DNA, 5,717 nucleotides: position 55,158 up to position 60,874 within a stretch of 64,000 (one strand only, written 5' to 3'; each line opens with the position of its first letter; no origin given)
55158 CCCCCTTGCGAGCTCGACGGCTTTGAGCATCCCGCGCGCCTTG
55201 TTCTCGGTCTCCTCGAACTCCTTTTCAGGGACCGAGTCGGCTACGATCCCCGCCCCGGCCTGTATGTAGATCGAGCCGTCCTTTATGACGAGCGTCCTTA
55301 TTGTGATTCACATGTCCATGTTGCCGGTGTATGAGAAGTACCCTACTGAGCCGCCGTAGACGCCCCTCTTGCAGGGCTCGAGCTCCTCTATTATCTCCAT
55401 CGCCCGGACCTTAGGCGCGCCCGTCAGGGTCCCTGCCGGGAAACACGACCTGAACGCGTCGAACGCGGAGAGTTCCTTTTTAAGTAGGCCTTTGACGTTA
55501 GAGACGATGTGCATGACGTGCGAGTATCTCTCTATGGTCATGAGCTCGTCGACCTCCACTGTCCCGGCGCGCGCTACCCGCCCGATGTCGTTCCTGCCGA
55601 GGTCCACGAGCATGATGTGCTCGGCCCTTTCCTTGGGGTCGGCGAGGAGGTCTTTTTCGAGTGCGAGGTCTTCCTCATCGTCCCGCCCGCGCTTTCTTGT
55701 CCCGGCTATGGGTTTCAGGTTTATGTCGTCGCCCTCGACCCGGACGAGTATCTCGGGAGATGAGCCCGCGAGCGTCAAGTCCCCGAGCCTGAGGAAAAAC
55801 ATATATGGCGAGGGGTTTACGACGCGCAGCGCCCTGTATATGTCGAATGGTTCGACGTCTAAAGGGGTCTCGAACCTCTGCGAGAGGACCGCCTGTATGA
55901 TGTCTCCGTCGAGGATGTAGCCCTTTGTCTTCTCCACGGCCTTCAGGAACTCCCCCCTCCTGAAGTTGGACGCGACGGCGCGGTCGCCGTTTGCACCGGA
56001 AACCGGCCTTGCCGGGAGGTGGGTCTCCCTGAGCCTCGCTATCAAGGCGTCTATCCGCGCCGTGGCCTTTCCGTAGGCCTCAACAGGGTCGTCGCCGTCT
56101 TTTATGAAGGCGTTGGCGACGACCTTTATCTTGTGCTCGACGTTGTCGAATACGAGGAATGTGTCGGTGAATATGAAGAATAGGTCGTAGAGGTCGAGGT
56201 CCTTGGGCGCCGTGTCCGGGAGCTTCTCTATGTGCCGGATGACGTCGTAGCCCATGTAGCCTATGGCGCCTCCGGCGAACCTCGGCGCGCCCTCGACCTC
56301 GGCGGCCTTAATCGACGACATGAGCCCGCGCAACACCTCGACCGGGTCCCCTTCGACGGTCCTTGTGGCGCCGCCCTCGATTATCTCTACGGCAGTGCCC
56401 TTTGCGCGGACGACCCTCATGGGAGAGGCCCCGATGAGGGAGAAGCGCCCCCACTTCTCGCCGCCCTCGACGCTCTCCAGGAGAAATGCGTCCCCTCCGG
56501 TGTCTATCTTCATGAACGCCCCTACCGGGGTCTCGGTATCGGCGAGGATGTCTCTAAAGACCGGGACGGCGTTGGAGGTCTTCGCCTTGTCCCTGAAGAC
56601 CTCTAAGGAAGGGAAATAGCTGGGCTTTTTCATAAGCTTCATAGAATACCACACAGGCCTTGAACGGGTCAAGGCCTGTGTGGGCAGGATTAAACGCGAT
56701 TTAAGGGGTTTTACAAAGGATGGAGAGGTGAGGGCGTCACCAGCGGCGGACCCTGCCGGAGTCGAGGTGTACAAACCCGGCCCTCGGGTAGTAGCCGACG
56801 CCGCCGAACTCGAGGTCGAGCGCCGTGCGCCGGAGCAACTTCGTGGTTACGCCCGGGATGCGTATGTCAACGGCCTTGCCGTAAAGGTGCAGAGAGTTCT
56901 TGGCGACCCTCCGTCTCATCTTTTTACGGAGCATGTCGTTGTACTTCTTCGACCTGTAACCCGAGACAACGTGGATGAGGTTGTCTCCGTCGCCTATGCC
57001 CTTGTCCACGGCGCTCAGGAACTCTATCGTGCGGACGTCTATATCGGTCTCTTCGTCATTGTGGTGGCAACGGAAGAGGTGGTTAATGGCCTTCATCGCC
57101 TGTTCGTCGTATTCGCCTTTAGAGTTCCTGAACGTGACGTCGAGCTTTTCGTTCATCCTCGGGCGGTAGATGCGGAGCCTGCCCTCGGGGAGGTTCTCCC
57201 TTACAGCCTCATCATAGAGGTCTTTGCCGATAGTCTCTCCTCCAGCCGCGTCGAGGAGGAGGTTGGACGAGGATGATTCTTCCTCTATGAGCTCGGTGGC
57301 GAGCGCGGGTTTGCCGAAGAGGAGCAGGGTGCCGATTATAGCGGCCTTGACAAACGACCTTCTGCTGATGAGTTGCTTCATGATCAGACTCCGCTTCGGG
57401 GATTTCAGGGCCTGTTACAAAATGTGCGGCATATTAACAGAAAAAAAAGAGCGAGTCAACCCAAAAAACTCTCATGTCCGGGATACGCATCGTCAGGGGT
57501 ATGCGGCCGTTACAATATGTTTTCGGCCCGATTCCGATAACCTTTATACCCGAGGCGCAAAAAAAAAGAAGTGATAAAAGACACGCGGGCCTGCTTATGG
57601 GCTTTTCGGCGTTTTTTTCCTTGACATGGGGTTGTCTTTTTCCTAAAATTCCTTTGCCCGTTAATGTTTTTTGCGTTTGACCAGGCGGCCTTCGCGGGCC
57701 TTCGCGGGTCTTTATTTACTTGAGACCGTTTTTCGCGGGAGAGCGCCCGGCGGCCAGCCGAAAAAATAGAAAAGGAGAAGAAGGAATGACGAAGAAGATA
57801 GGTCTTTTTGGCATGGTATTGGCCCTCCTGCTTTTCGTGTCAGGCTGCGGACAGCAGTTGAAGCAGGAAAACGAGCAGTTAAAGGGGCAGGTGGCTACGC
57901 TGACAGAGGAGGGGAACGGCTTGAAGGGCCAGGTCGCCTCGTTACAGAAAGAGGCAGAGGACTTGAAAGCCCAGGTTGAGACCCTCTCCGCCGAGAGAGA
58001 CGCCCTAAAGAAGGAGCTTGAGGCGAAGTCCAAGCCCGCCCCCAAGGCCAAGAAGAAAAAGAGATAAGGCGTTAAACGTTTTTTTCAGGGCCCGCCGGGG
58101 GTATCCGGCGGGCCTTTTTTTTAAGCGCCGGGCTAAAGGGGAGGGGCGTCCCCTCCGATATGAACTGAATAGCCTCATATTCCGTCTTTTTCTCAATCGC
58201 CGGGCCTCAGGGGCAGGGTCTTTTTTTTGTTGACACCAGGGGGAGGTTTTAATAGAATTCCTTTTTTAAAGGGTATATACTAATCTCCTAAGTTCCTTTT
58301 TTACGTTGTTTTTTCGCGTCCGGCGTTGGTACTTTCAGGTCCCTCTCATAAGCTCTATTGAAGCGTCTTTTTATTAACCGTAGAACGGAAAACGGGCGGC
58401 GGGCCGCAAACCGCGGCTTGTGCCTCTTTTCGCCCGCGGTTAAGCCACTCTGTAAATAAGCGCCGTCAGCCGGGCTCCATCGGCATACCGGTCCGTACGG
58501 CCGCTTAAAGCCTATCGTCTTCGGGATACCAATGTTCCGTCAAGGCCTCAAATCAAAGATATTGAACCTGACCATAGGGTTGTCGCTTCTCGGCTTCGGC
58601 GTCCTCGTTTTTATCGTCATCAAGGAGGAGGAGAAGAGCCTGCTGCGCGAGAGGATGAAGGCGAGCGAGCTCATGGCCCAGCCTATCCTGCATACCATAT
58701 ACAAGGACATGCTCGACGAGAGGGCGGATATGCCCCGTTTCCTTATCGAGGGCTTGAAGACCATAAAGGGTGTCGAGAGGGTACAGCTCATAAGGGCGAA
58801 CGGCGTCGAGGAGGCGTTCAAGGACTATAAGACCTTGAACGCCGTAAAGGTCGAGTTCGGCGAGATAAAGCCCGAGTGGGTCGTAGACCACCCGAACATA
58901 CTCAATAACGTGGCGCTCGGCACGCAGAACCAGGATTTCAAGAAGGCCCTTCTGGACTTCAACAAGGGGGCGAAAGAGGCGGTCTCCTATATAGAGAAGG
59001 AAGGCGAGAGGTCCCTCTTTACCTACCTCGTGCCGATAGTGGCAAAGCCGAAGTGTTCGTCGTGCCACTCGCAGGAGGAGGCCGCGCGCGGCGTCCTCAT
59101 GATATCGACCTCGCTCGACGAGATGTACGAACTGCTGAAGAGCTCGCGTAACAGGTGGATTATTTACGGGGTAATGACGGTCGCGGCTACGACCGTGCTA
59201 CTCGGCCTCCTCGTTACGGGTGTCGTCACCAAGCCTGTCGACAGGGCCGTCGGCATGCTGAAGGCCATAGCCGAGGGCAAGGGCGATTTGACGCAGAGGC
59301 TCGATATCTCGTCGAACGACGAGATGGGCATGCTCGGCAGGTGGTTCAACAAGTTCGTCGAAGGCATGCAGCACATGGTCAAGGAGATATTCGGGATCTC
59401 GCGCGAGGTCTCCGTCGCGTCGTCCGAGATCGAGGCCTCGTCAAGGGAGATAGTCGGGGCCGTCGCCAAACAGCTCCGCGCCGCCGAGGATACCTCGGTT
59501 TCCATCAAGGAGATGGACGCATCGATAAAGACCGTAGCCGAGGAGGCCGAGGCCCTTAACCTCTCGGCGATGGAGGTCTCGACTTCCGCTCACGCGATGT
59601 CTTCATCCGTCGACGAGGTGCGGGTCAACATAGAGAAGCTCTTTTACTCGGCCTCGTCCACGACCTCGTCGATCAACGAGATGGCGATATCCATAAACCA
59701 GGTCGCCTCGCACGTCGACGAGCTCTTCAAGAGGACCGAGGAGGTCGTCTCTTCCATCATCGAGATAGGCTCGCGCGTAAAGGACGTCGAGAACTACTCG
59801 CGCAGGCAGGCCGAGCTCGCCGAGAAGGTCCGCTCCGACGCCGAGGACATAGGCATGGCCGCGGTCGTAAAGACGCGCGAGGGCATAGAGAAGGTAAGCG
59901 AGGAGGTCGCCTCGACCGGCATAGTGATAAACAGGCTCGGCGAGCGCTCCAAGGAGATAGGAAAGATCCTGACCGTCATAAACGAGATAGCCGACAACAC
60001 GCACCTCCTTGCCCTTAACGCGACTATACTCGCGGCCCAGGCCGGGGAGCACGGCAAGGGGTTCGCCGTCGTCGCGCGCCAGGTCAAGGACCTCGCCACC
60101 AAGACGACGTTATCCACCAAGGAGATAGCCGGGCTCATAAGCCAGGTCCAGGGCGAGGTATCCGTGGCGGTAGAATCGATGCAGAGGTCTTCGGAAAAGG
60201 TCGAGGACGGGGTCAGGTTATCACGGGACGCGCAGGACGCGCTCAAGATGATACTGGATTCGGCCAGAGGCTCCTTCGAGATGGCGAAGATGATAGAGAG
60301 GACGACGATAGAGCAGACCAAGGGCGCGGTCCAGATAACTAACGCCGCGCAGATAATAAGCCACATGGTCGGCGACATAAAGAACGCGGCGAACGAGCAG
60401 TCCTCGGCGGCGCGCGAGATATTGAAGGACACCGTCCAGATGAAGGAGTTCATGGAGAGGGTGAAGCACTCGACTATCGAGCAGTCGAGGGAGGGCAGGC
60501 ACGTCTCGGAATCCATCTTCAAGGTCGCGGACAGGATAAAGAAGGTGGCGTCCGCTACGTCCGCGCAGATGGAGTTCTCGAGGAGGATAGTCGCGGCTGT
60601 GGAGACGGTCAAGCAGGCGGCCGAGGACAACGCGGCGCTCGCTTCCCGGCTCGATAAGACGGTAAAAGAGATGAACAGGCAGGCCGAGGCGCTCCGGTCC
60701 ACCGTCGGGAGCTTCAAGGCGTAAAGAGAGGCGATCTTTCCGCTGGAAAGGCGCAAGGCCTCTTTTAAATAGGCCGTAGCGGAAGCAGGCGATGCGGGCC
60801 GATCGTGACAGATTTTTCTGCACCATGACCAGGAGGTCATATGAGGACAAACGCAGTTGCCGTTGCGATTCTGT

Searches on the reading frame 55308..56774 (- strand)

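Call 88: search_protein_families(library=pfam, proteins=[window:55308-56774:-], max_evalue=0.00001)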
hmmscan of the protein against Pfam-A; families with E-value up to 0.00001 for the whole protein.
window:55308-56774:- (488 aa): 2 families
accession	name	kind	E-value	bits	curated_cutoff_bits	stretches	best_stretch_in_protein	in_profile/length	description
PF00425.24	Chorismate_bind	-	5.5e-78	262.5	27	1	275-488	4-219/257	chorismate binding enzyme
PF04715.19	Anth_synt_I_N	-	7e-38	130.5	23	1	79-216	1-138/140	Anthranilate synthase component I, N terminal region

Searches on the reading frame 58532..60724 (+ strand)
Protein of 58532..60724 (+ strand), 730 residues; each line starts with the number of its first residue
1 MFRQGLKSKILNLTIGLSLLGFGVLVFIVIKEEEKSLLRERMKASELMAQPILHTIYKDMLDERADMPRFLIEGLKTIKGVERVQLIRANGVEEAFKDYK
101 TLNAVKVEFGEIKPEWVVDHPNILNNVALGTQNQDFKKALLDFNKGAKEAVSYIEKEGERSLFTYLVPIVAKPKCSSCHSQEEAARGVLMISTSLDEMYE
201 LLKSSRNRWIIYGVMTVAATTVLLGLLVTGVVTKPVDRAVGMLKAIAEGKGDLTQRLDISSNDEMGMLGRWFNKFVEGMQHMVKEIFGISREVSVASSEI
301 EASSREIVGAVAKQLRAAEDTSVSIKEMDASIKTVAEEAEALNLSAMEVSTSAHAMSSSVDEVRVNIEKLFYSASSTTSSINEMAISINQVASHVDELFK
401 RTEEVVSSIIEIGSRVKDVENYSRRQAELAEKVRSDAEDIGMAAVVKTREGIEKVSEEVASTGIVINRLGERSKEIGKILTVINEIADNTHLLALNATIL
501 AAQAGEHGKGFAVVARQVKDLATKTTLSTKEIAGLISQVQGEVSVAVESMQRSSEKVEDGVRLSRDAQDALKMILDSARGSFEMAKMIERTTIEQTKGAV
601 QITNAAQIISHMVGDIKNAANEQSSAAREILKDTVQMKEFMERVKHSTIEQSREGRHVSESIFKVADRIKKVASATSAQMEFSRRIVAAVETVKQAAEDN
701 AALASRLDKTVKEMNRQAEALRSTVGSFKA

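Call 88: search_protein_families(library=pfam, proteins=[window:58532-60724:+], max_evalue=0.00001)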
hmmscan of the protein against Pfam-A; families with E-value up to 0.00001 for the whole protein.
window:58532-60724:+ (730 aa): 2 families
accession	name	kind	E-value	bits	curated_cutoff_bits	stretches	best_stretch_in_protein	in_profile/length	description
PF00015.26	MCPsignal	-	4.1e-37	128.1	34.6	1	451-610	10-169/172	Methyl-accepting chemotaxis protein (MCP) signalling domain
PF00672.30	HAMP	-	5.1e-11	43.2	25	1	228-279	2-51/53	HAMP domain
